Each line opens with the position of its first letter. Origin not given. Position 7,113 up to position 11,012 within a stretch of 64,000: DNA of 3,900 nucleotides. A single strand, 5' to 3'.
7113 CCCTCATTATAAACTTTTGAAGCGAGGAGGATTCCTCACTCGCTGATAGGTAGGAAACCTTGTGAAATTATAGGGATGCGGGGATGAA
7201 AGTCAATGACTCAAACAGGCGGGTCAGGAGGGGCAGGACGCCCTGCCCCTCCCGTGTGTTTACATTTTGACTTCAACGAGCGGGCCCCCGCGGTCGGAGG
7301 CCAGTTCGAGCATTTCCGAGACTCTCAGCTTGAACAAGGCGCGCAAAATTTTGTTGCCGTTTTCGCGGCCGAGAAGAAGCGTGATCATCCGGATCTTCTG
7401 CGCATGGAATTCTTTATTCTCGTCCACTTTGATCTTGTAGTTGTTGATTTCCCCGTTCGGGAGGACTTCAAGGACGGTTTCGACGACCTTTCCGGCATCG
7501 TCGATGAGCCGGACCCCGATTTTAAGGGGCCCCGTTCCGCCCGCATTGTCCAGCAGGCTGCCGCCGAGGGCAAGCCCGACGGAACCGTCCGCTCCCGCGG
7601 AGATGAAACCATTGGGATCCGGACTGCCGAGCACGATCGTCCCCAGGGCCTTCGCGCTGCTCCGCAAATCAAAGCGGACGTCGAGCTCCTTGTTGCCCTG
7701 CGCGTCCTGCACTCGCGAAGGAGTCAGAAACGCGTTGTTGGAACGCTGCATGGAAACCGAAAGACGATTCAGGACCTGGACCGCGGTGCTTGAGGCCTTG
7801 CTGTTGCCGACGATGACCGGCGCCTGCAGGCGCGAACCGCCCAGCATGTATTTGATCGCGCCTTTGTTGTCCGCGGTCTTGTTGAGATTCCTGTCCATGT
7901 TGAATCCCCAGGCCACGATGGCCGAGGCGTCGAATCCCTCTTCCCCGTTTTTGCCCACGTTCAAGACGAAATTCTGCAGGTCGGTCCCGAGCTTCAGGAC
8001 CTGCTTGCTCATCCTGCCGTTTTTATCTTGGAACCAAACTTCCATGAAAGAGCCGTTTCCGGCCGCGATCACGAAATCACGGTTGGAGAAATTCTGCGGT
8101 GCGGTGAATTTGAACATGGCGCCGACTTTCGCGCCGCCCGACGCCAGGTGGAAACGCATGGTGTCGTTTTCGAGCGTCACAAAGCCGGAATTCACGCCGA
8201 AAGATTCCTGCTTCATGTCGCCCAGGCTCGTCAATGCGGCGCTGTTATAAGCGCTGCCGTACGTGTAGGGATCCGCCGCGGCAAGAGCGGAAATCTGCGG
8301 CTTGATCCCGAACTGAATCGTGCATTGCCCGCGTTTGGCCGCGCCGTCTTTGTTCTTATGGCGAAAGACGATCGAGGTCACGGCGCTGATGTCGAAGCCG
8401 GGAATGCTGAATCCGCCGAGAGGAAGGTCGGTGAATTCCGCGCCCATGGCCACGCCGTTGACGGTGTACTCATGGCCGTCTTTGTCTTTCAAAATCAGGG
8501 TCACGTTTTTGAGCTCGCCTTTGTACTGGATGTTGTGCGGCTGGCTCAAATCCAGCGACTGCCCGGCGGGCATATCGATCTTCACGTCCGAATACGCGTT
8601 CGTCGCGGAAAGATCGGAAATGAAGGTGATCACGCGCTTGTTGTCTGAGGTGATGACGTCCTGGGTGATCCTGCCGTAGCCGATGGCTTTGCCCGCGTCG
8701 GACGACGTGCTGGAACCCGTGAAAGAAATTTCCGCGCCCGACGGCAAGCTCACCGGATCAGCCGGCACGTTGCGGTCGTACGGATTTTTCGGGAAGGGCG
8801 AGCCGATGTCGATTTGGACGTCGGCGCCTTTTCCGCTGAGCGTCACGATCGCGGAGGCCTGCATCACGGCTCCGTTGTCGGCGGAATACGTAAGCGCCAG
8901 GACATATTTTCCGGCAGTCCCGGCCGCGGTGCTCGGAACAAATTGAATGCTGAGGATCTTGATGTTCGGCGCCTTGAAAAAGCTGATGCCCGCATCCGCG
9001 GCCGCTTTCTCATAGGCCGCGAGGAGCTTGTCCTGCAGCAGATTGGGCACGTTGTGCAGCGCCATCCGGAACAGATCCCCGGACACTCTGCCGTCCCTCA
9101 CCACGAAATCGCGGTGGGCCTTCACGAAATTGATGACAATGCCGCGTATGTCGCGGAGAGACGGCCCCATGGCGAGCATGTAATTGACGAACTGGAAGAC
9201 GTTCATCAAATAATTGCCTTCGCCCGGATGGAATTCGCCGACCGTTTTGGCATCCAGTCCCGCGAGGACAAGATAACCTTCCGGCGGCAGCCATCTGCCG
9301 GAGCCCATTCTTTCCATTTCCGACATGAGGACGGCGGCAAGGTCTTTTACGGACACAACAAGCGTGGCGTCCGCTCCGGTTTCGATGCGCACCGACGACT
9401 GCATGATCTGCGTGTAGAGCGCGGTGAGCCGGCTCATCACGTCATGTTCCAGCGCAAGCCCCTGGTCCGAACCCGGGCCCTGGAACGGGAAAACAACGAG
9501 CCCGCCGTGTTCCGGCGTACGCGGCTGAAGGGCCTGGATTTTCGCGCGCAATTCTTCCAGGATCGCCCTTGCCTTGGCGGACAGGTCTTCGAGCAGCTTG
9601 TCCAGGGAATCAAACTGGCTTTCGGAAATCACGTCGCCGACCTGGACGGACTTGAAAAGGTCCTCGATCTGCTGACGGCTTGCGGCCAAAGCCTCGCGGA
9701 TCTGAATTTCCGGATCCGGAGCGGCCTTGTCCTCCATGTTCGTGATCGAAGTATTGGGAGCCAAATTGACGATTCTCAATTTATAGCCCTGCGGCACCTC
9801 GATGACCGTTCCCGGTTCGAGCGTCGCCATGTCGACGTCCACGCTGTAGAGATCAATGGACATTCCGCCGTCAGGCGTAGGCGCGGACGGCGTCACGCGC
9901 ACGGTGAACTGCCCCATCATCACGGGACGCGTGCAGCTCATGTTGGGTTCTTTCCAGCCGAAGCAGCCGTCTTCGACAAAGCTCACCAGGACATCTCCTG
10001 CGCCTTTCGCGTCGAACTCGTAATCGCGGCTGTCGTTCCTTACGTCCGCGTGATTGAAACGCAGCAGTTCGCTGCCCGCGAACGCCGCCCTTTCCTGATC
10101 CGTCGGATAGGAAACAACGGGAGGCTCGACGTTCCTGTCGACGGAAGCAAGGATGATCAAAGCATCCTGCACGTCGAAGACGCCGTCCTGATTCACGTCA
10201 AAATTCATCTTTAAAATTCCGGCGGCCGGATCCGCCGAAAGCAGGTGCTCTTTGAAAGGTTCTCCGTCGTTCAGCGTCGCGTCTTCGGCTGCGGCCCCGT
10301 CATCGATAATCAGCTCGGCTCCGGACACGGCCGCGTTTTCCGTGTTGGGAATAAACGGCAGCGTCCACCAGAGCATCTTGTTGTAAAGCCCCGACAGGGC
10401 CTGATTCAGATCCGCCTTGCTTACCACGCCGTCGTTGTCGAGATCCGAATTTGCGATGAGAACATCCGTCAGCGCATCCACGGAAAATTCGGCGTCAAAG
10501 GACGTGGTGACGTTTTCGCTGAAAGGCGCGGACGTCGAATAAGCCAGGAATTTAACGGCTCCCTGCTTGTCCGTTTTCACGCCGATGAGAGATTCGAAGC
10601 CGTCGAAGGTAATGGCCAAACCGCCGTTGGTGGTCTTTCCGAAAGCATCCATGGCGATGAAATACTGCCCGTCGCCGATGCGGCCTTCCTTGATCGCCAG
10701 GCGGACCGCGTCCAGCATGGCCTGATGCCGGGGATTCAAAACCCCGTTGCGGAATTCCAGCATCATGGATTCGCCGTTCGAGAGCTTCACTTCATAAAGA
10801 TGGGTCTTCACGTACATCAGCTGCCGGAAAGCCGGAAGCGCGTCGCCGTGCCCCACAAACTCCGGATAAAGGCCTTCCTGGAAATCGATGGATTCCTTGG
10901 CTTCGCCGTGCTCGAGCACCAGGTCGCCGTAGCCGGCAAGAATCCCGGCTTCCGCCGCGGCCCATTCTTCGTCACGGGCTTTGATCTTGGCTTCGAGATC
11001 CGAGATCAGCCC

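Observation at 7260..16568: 9.3-kb single gene: 3102-aa secreted YD-repeat / dockerin-like giant protein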

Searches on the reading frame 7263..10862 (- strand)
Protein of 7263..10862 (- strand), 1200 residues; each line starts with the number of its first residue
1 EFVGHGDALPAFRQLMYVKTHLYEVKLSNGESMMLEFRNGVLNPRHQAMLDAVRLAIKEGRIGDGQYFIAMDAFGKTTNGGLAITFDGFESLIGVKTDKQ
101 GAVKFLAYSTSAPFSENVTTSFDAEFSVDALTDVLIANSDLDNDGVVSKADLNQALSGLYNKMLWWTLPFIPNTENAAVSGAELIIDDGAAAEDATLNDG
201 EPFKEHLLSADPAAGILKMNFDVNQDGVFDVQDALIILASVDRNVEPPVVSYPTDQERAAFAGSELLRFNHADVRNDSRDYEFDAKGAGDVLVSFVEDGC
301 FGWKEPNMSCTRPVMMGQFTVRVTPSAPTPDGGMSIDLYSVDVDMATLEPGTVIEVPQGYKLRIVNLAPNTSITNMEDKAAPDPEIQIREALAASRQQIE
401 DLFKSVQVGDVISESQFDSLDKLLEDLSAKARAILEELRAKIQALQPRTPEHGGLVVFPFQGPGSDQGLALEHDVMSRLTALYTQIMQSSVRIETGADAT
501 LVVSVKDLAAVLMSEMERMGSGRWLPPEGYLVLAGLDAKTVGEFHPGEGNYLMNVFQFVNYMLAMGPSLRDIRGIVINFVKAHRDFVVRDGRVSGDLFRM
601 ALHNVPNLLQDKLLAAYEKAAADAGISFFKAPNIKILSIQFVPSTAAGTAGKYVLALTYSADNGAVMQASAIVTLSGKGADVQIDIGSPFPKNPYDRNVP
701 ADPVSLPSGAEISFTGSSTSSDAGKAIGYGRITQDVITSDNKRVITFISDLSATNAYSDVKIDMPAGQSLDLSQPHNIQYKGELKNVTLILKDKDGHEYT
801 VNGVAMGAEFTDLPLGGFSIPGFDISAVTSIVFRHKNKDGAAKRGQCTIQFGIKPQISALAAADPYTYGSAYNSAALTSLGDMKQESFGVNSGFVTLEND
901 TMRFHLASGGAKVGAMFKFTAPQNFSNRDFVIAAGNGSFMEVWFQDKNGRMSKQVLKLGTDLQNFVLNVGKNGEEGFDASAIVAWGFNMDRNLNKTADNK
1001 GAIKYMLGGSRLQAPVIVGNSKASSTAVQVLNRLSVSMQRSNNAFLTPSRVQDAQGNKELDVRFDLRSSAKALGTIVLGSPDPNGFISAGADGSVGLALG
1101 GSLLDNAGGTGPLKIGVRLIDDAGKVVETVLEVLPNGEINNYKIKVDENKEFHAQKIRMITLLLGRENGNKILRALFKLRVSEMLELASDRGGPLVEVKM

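Call 31: search_protein_representatives(protein=window:7263-10862:-)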
Query: 1200 residues. Proteins with E-value up to 0.001 (for the whole library): 10; up to 1e-10: 6; up to 1e-30: 2. The best 10 are listed.
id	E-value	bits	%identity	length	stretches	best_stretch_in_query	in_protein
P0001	0.0e+00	2671.6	100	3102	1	1-1200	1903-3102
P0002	6.5e-47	176.6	30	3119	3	385-691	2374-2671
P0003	6.1e-27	110.4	35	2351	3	245-384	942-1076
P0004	2.5e-17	78.6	38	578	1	471-602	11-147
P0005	1.2e-15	73.0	41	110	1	502-607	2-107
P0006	4.9e-11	57.7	30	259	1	944-1185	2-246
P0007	3.4e-09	51.6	28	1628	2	349-684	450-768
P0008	3.9e-09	51.4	28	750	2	770-1183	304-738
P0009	3.2e-08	48.4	25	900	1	399-691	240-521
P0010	5.7e-05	37.7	23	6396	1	941-1180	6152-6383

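Call 35: list_cluster_members(proteins=[P0002, P0003, P0004, P0005, P0006, P0007, P0008, P0009, P0010])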
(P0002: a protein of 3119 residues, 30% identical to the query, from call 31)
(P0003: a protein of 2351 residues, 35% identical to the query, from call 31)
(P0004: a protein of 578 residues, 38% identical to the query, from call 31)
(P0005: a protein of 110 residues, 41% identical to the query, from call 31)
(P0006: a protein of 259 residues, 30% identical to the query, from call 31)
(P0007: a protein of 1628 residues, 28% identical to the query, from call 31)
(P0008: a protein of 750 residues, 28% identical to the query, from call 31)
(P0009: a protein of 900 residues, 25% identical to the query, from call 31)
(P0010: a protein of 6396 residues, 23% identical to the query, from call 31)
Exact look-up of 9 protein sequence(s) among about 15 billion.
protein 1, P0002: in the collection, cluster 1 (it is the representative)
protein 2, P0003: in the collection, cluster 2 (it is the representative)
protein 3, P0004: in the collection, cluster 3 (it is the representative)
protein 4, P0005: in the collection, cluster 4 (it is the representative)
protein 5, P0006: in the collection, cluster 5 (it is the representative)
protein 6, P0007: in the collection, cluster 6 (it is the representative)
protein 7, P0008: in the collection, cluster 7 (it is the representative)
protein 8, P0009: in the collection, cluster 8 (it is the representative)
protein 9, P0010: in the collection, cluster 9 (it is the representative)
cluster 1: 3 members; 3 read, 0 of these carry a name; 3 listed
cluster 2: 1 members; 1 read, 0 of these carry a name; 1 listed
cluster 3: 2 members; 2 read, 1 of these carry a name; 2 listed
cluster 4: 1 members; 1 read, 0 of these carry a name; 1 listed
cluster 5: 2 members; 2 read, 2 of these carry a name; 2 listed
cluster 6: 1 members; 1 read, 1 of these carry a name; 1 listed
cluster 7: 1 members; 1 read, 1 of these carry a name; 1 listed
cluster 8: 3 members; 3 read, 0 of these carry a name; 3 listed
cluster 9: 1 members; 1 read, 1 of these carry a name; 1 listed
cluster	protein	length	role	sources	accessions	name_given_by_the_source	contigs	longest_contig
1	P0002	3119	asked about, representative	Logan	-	-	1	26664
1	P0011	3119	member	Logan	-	-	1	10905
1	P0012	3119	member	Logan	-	-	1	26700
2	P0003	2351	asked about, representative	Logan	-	-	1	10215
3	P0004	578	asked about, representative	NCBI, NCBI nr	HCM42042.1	MAG TPA: hypothetical protein DIS66_01825, partial [Candidatus Omnitrophica bacterium] | hypothetical protein [Candidatus Omnitrophota bacterium]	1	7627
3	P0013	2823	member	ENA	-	-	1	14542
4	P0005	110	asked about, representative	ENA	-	-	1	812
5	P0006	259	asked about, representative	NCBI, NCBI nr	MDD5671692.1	MAG: hypothetical protein PHN49_08640, partial [Candidatus Omnitrophica bacterium] | hypothetical protein [Candidatus Omnitrophota bacterium]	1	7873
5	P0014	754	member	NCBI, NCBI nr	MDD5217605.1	MAG: Ig-like domain-containing protein, partial [Candidatus Omnitrophica bacterium] | Ig-like domain-containing protein [Candidatus Omnitrophota bacterium]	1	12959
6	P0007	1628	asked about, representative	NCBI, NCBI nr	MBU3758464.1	MAG: hypothetical protein FGM27_00850 [Candidatus Omnitrophica bacterium] | hypothetical protein [Candidatus Omnitrophota bacterium]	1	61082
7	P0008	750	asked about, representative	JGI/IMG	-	hypothetical protein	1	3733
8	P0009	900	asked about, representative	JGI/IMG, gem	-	-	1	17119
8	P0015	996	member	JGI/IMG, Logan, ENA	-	-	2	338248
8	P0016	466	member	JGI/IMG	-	-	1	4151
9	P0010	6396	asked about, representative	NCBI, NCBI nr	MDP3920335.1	MAG: hypothetical protein Q8R76_05970 [Candidatus Omnitrophota bacterium] | hypothetical protein [Candidatus Omnitrophota bacterium]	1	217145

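Call 52: search_protein_families(library=pfam, proteins=[P0002, P0003, P0007, P0015, P0014, P0008], max_evalue=0.01)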
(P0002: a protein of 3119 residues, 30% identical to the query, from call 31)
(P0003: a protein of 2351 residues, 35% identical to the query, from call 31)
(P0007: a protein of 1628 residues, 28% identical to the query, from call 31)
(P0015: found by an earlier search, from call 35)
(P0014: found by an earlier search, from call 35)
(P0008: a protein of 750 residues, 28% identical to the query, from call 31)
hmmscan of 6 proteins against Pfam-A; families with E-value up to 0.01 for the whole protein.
P0002 (3119 aa): 0 families

P0003 (2351 aa): 0 families

P0007 (1628 aa): 0 families

P0015 (996 aa): 0 families

P0014 (754 aa): 7 families
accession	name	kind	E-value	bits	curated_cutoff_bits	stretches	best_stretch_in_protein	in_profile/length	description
PF17963.7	Big_9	-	1.7e-30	106.2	23.6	2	141-220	1-82/89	Bacterial Ig domain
PF17803.7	Cadherin_4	-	2.5e-24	86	25.1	2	132-196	2-71/71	Bacterial cadherin-like domain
PF05345.18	He_PIG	-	8.3e-20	71.5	24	2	53-138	1-96/96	Putative Ig domain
PF17892.7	Cadherin_5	-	1.1e-17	64.1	26.5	2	140-224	1-93/98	Cadherin-like domain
PF18911.6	PKD_4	-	1.9e-10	41.1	27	1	51-130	1-76/85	PKD domain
PF00801.26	PKD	-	0.00012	22.5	23.5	0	60-126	7-69/80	PKD domain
PF18957.6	RibLong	-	0.00082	20.6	27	0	78-137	32-92/93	Long Rib domain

P0008 (750 aa): 4 families
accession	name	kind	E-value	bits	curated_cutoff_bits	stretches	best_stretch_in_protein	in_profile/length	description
PF19077.6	Big_13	-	1.4e-10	42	27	1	118-158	60-102/102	Bacterial Ig-like domain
PF12245.14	Big_3_2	-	0.0067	17.1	23.3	0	201-223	92-113/122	Bacterial Ig-like domain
PF15418.12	DUF4625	-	0.0082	16.9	27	0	200-227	101-128/131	Domain of unknown function (DUF4625)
PF09136.16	Glucodextran_B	-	0.0095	16.3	27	1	117-157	41-82/83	Glucodextranase, domain B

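Call 124: find_encoding_contigs(protein=P0002, flank=10000, max_places=3)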
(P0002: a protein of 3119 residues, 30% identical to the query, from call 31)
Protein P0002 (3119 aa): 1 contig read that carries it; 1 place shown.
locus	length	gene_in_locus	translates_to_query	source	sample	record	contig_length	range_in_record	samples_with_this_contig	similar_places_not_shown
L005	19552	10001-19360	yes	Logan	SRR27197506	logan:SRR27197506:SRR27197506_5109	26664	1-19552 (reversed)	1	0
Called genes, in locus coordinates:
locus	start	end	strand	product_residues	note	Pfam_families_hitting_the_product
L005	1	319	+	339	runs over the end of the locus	PF05496:RuvB_N, PF06068:TIP49 (faint), PF00004:AAA, PF07728:AAA_5 (weak), PF17864:AAA_lid_4, PF05491:WHD_RuvB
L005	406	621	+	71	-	PF11146:DUF2905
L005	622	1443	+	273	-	PF19293:CdaA_N (weak), PF02457:DAC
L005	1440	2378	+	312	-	PF07949:YbbR (weak)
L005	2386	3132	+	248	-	PF03740:PdxJ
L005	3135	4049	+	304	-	PF01256:Carb_kinase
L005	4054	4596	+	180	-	-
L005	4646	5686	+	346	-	PF01368:DHH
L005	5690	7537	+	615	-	PF02446:Glyco_hydro_77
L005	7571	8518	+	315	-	PF00072:Response_reg (faint), PF00990:GGDEF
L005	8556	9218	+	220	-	PF13462:Thioredoxin_4, PF01323:DSBA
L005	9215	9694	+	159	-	PF07291:MauE, PF07681:DoxX (weak)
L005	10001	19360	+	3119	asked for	-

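Call 126: find_encoding_contigs(protein=P0007, flank=8000, max_places=1)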
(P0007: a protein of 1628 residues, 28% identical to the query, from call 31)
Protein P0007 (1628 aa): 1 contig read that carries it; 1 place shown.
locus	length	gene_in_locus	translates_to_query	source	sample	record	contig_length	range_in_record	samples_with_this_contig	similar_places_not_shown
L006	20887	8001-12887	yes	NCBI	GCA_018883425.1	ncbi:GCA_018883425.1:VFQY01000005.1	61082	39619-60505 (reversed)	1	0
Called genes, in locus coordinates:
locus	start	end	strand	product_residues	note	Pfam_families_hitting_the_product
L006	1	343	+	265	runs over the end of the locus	PF02457:DAC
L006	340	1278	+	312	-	PF07949:YbbR (weak)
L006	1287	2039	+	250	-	PF03740:PdxJ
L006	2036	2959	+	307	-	PF01256:Carb_kinase, PF08543:Phos_pyr_kin (weak), PF02110:HK (weak)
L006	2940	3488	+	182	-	-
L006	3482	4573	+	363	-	PF01368:DHH, PF02272:DHHA1 (faint)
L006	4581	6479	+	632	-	PF02446:Glyco_hydro_77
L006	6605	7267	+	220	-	PF13462:Thioredoxin_4, PF01323:DSBA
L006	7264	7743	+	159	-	PF07291:MauE, PF07681:DoxX (weak)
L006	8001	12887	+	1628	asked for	-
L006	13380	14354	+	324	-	PF00480:ROK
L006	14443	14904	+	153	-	PF02082:Rrf2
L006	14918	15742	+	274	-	PF00528:BPD_transp_1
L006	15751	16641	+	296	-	PF00528:BPD_transp_1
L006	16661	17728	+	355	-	PF02463:SMC_N (weak), PF00005:ABC_tran, PF03459:TOBE (faint), PF13304:AAA_21 (weak), PF08402:TOBE_2 (faint), PF17850:CysA_C_terminal, PF12857:TOBE_3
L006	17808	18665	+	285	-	PF01435:Peptidase_M48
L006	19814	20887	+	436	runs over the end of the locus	PF05697:Trigger_N, PF00254:FKBP_C, PF05698:Trigger_C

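Call 127: find_encoding_contigs(protein=P0010, flank=8000, max_places=1)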
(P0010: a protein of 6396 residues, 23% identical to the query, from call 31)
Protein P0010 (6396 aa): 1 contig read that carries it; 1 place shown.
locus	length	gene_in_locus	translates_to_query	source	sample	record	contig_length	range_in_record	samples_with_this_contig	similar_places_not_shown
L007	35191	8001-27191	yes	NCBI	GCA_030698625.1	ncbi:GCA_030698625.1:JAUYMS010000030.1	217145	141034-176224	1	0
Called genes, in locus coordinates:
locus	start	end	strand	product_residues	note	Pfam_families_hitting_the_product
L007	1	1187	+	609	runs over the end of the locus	PF02446:Glyco_hydro_77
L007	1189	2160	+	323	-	PF00990:GGDEF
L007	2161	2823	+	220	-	PF13462:Thioredoxin_4, PF01323:DSBA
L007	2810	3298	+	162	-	PF07291:MauE, PF07681:DoxX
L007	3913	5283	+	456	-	PF00404:Dockerin_1 (faint)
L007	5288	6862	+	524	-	PF07694:5TM-5TMR_LYT, PF06580:His_kinase, PF02518:HATPase_c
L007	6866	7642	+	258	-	PF00072:Response_reg, PF04397:LytTR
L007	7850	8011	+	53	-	-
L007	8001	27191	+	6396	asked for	PF00404:Dockerin_1 (faint)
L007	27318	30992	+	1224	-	-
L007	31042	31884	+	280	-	-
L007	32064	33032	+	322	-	PF00480:ROK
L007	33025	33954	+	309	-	PF17761:DUF1016_N, PF00565:SNase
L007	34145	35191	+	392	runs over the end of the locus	PF13191:AAA_16, PF13173:AAA_14 (faint), PF13401:AAA_22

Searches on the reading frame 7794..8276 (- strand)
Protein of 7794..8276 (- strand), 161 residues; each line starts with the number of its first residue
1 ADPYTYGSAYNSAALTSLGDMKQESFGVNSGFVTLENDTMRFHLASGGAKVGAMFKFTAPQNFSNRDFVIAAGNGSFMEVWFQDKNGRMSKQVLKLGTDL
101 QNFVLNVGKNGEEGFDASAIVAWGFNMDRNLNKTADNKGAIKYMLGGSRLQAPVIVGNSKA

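Call 47: search_solved_structures(query=A2, max_evalue=10)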
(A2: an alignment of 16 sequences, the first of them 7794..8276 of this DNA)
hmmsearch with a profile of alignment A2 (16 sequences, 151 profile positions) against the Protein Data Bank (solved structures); distinct sequences matched with E-value up to 10: 9.
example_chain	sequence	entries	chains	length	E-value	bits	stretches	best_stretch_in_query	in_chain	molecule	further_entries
4uic_A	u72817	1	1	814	0.043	17.3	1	53-97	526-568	SURFACE LAYER PROTEIN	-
4uj6_A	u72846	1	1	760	0.063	16.7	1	53-97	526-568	SURFACE LAYER PROTEIN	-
4uid_A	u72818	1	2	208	0.15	15.5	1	53-97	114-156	SURFACE LAYER PROTEIN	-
8bl3_A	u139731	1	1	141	0.27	14.7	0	42-105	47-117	scIg12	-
8bl6_A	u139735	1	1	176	0.28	14.6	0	54-104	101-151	dIG14-scdim-EF62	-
5kph_A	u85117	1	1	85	0.48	13.9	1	70-106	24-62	De novo Beta Sheet Design Protein OR485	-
4uj7_A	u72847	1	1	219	0.6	13.6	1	53-97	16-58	SURFACE LAYER PROTEIN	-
2kj6_A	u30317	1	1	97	1.4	12.4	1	36-88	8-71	Tubulin folding cofactor B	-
5ftx_A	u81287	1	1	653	7.6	10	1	53-97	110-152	SURFACE LAYER PROTEIN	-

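Call 53: predict_structure(alignment_id=A2)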
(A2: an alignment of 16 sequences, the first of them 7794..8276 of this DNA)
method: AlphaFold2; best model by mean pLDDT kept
length: 161 residues; sequences in the alignment: 16
mean_pLDDT: 79.2   pTM: 0.75
mean pLDDT of the five models: 79.2, 79.0, 77.2, 77.1, 74.5
residues with pLDDT >= 90: 59; 70-90: 59; 50-70: 28; < 50: 15
segments of 3 or more residues with pLDDT < 50: 148-161
pLDDT, mean of each block of 10 residues (from residue 1): 62 62 90 88 91 92 74 81 96 87 83 93 92 82 65 33 33
secondary structure, 60 per line:
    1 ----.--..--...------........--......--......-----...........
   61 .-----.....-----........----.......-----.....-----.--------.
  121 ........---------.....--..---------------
elements in order: E21-28 E31-36 E39-44 E50-61 E67-71 E77-84 E89-95 E101-105 E120-128 E138-142
